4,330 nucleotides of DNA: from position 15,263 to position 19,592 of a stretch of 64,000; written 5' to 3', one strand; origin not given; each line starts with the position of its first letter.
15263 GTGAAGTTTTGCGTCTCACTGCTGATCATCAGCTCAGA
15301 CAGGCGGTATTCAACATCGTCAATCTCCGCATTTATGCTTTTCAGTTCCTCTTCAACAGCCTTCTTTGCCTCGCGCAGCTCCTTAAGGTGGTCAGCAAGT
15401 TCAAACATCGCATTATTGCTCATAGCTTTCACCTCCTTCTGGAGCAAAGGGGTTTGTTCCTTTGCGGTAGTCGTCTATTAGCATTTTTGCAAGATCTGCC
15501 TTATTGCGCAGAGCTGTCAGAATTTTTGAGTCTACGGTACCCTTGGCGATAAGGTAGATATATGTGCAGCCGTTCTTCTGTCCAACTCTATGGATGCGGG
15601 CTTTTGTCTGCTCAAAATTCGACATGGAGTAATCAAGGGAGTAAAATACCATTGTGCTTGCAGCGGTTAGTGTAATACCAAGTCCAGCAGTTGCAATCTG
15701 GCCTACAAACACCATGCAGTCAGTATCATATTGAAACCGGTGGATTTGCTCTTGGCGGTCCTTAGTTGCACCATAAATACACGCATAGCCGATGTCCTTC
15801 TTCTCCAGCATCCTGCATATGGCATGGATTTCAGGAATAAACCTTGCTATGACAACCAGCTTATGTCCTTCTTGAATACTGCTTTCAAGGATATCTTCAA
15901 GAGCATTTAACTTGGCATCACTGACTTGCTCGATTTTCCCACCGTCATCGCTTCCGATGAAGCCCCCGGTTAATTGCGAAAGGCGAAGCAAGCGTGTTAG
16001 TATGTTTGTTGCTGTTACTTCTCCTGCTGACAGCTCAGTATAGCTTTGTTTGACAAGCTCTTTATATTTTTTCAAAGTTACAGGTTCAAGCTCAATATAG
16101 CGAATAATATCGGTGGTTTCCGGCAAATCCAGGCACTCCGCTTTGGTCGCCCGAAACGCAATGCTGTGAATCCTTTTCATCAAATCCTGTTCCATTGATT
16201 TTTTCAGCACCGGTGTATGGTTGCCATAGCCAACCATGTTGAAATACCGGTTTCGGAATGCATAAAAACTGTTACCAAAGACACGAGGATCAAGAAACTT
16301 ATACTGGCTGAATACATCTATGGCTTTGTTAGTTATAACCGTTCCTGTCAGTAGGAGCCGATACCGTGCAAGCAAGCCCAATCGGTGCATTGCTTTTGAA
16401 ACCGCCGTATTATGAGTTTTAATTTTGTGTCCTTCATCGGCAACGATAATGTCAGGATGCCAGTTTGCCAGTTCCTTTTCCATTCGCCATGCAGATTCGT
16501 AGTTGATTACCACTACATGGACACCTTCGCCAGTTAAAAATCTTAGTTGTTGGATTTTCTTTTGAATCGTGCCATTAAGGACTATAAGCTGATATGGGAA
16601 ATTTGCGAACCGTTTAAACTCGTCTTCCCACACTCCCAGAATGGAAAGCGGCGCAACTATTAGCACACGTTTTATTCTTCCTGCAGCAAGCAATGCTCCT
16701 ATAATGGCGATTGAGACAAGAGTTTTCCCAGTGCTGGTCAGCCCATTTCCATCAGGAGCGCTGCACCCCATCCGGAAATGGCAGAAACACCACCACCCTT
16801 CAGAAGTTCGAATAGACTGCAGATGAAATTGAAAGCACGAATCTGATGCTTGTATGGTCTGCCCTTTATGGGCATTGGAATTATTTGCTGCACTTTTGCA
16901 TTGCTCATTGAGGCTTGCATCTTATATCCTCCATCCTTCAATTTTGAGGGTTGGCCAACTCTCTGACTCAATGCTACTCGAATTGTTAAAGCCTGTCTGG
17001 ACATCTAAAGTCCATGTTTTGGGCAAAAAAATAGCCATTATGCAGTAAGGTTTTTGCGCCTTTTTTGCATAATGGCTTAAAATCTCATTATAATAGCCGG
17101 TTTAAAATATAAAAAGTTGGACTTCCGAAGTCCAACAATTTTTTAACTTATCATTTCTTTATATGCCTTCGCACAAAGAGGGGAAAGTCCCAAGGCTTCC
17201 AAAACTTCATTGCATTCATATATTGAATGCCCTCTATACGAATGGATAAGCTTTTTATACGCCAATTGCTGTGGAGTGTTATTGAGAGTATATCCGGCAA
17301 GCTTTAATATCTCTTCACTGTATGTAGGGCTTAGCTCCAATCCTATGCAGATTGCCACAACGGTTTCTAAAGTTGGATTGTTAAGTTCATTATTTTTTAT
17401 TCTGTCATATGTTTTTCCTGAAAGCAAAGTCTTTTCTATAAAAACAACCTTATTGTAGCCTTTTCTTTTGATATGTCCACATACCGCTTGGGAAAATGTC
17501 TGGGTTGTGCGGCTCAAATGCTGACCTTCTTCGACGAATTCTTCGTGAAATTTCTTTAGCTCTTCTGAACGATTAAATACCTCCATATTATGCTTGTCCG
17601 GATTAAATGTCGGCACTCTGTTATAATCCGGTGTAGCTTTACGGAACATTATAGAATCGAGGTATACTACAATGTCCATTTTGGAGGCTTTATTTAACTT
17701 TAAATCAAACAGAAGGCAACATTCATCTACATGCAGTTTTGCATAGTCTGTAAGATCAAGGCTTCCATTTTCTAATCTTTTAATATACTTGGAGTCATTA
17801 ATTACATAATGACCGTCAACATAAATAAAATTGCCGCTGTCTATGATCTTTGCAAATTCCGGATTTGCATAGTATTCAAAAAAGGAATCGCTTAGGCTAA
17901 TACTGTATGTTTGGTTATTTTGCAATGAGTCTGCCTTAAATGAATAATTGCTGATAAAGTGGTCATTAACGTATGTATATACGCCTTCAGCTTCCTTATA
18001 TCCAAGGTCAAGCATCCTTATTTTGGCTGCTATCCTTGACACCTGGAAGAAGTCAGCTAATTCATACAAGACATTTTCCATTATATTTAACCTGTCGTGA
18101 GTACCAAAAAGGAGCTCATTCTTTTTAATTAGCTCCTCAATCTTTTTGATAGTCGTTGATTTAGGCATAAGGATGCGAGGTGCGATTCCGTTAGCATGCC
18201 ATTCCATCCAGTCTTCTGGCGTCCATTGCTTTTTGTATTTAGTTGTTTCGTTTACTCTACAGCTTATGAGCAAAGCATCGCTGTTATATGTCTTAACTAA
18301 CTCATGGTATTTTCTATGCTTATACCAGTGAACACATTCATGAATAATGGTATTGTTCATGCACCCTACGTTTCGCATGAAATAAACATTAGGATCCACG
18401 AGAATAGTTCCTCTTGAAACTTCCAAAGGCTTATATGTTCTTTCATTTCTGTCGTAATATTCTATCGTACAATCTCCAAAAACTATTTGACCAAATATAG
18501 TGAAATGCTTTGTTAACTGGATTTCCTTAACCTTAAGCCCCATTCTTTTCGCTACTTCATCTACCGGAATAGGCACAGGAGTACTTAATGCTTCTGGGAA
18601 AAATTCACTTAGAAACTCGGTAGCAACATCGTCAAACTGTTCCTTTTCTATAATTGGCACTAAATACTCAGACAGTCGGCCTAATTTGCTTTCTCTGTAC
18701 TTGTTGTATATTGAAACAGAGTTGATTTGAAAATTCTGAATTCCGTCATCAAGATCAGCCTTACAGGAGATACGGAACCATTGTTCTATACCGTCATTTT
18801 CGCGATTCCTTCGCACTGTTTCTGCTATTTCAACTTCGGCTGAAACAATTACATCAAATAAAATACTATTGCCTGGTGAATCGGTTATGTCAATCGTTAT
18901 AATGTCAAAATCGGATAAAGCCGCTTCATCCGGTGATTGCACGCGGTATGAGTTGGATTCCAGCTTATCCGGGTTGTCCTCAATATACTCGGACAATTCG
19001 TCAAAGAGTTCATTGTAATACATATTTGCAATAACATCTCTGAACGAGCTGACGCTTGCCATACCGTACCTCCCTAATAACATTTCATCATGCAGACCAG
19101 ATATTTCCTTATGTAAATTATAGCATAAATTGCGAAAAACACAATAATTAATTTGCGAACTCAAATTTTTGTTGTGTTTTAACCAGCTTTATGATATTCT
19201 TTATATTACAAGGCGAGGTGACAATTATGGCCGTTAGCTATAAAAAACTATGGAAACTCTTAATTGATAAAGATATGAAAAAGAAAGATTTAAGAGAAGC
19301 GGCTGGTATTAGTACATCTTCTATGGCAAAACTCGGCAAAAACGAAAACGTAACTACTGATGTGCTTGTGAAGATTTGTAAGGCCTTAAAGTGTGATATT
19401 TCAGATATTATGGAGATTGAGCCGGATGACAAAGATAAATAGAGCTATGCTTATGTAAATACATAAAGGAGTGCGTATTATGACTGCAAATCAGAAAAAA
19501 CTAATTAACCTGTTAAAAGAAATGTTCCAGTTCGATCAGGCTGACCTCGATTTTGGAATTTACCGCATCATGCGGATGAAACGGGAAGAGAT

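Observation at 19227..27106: Candidate uncharacterised defence operon: XRE controller, extended Type III-like Mod, Res-like helicase-nuclease, DUF3800-wHTH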

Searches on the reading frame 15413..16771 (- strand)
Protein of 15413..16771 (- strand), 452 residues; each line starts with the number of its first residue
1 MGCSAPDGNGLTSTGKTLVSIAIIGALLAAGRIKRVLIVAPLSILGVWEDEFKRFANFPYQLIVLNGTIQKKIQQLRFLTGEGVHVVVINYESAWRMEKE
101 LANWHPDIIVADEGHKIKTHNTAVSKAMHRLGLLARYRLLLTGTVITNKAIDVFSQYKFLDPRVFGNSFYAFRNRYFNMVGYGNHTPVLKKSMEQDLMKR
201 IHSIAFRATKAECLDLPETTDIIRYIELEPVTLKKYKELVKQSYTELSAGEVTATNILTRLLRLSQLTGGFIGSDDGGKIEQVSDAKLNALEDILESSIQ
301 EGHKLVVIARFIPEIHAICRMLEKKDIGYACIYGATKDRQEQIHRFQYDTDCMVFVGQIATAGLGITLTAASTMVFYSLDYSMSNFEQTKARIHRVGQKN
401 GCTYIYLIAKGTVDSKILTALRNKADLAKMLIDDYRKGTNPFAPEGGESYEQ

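Call 3: search_protein_families(library=pfam, proteins=[window:15413-16771:-], max_evalue=0.01)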
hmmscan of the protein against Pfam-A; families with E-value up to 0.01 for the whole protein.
window:15413-16771:- (452 aa): 3 families
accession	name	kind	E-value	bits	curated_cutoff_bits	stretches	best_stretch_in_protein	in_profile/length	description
PF00176.29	SNF2-rel_dom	-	4.4e-33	115.1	24.9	1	14-266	28-283/290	SNF2-related domain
PF00271.37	Helicase_C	-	2e-14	54.2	23.5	1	287-397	2-110/110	Helicase conserved C-terminal domain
PF04851.21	ResIII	-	6.4e-11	42.9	22.5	1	12-144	32-161/164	Type III restriction enzyme, res subunit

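Call 4: search_protein_families(library=padloc, proteins=[window:15413-16771:-], max_evalue=0.01)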
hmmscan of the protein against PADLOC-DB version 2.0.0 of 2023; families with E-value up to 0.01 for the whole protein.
window:15413-16771:- (452 aa): 33 families (the best 25 are shown)
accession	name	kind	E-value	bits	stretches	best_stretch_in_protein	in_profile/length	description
PDLC00633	ZorD1|ZorD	-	1.6e-49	166.8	1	15-432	474-885/908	"SWI2/SNF2 helicase, Mrr-like nuclease"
PDLC02842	DpdE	-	2.3e-43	146.1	1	15-433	732-1152/1176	DpdE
PDLC00631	ZorD1|ZorD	-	2.8e-36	122.7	1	7-429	468-907/1071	"SWI2/SNF2 helicase, Mrr-like nuclease"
PDLC02845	DpdE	-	4.8e-33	112.1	1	15-432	874-1273/1293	DpdE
PDLC02851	DpdE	-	2.4e-29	99.8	1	14-433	627-1036/1055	DpdE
PDLC02850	DpdE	-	2.3e-27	93.4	1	14-427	834-1237/1282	DpdE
PDLC00632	ZorD1|ZorD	-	6.7e-25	85.2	1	15-431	628-1079/1101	"SWI2/SNF2 helicase, Mrr-like nuclease"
PDLC00629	ZorD1|ZorD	-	1.4e-24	84.1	1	15-403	514-920/1012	"SWI2/SNF2 helicase, Mrr-like nuclease"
PDLC02627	DrmD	-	6.5e-24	82.1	2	285-429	553-695/748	DrmD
PDLC00628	ZorD1|ZorD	-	7e-22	75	1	14-415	544-948/1171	"SWI2/SNF2 helicase, Mrr-like nuclease"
PDLC00659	HmaA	-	2.4e-21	73.4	2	318-429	532-643/1176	SNF2 helicase / DEAD-box helicase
PDLC02849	DpdE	-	3.5e-21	73.1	1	14-434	430-835/857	DpdE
PDLC02619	DrmD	-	2e-19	67.3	1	15-216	62-264/872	DrmD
PDLC02852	DpdE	-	4.3e-17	59.3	2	270-437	695-858/905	DpdE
PDLC00634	ZorD1|ZorD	-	5.7e-17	58.7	1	15-402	526-931/1208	"SWI2/SNF2 helicase, Mrr-like nuclease"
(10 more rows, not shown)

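Call 5: search_protein_families(library=ncbifam, proteins=[window:15413-16771:-], max_evalue=0.01)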
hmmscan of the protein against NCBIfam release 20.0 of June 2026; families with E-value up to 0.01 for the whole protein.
window:15413-16771:- (452 aa): 12 families
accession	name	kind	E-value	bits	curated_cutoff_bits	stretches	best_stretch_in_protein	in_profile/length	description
NF058637.1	helic_SCO1167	equivalog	2.2e-34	118.7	1200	1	10-432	498-910/932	SCO1167/SCO6262 family helicase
NF053675.1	pilus_reg_Snf2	equivalog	1.9e-26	92.4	1100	1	14-433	614-1009/1029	pilus expression-regulating Snf2 family helicase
NF038318.1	DISARM_DrmD_b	equivalog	2.4e-19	69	950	1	15-215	59-260/868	DISARM system SNF2-like helicase DrmD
NF041790.1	anti-phage_ZorD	equivalog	5.8e-18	64.2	1500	1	2-401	606-1029/1035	type I Zorya anti-phage system protein ZorD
NF041062.1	DpdE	equivalog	1.2e-14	53.2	500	2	15-203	182-357/1048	protein DpdE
NF003426.0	PRK04914.1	equivalog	5.9e-10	38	576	1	15-174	182-344/959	RNA polymerase-associated protein RapA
NF042964.1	phospholipD_antiphage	equivalog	2.4e-07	29.5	1100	1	337-424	731-818/895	phospholipase D-like domain-containing anti-phage protein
NF038317.1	DISARM_DrmD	equivalog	4.7e-07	28.5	610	1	280-425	479-643/1021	DISARM system SNF2-like helicase DrmD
NF010337.0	PRK13766.1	equivalog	7.2e-05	21.1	610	0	211-426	284-495/781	Hef nuclease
TIGR00614.1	recQ_fam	subfamily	0.00015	20.7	219.8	1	314-424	238-348/470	RecQ family ATP-dependent DNA helicase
NF046051.1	restrict_EcoAI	equivalog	0.00067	18.2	550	1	12-116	186-285/768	EcoAI/FtnUII family type I restriction enzme subunit R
TIGR04095.1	dnd_restrict_1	equivalog_domain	0.0015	17.6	600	1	12-135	33-166/451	DNA phosphorothioation system restriction enzyme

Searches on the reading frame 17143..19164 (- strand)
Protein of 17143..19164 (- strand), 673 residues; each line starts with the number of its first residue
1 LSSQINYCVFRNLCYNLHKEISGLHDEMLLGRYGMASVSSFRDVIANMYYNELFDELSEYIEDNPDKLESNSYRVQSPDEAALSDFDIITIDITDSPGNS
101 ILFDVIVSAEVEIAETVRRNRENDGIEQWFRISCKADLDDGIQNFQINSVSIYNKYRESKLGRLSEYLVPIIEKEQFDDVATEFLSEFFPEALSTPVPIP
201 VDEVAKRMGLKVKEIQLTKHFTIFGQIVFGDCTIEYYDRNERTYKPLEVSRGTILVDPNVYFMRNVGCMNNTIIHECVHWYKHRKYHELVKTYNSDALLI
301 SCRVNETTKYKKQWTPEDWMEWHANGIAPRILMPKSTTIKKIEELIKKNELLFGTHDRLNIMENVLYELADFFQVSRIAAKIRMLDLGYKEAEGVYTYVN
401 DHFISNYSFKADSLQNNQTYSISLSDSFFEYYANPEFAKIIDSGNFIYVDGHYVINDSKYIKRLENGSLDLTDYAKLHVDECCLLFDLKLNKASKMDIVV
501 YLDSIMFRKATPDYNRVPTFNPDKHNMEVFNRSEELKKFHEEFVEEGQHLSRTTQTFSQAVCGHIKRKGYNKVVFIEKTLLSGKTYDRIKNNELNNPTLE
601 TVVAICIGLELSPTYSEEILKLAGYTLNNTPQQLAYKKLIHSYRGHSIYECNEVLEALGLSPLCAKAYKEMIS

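Call 3: search_protein_families(library=pfam, proteins=[window:17143-19164:-], max_evalue=0.01)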
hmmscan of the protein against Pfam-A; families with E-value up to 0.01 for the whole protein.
window:17143-19164:- (673 aa): 1 family
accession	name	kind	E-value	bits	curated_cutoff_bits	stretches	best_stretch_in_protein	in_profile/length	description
PF06114.19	Peptidase_M78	-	0.0014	18.8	22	1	314-384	68-122/123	IrrE N-terminal-like domain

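Call 4: search_protein_families(library=padloc, proteins=[window:17143-19164:-], max_evalue=0.01)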
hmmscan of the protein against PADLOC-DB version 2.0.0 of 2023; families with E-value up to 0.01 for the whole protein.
window:17143-19164:- (673 aa): 1 family
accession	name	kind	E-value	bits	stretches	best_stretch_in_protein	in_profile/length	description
PDLC04141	capP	-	7e-09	33.5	1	265-404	63-168/242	capP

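Call 5: search_protein_families(library=ncbifam, proteins=[window:17143-19164:-], max_evalue=0.01)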
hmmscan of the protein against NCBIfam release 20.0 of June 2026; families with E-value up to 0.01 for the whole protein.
window:17143-19164:- (673 aa): 0 families

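Call 44: search_protein_families(library=phrogs, proteins=[window:17143-19164:-], max_evalue=0.00001)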
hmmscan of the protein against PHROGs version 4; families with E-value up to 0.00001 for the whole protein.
window:17143-19164:- (673 aa): 1 family
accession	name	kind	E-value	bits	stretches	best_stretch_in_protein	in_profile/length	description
phrog_4031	-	unknown function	1.4e-183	612.8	1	36-660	2-623/626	-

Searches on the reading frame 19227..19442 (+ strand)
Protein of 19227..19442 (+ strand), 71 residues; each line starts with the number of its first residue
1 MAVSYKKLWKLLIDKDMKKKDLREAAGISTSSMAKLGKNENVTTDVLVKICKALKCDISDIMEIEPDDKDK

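Call 3: search_protein_families(library=pfam, proteins=[window:19227-19442:+], max_evalue=0.01)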
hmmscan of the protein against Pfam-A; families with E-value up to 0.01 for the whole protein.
window:19227-19442:+ (71 aa): 2 families
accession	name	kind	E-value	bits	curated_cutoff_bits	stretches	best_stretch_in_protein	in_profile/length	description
PF13443.12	HTH_26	-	2.9e-22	79.1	22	1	7-67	1-63/63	Cro/C1-type HTH DNA-binding domain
PF01381.28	HTH_3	-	0.00088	19.7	23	1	12-60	5-54/55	Helix-turn-helix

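Call 4: search_protein_families(library=padloc, proteins=[window:19227-19442:+], max_evalue=0.01)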
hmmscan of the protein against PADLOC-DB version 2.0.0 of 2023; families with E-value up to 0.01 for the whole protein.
window:19227-19442:+ (71 aa): 4 families
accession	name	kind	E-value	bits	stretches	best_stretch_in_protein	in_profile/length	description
PDLC02926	HTH_VI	-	2.9e-05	22.3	1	14-65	12-64/92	-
PDLC04762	PDC-M64C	-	8.4e-05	20.6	1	7-63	31-88/97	-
PDLC04758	PDC-M64B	-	0.0019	16.6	1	6-66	33-91/123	-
PDLC04760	PDC-M64C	-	0.0022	16.4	1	7-63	30-87/93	-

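Call 5: search_protein_families(library=ncbifam, proteins=[window:19227-19442:+], max_evalue=0.01)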
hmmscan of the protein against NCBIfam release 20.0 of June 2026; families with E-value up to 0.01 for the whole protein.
window:19227-19442:+ (71 aa): 4 families
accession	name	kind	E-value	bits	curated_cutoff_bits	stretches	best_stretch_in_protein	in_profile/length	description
NF000090.1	trans_reg_VanU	equivalog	2.9e-29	101.1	150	1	1-71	1-71/75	glycopeptide resistance transcriptional regulator VanU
NF010465.0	PRK13890.1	equivalog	7.9e-07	29.2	96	1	5-70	7-73/121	conjugal transfer protein TrbA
NF006015.0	PRK08154.1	subfamily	0.00022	20.5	204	1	14-65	41-93/314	anaerobic benzoate catabolism transcriptional regulator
NF041951.1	phage_RstR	subfamily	0.0064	16.7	80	1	6-63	5-63/108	RstR family transcriptional repressor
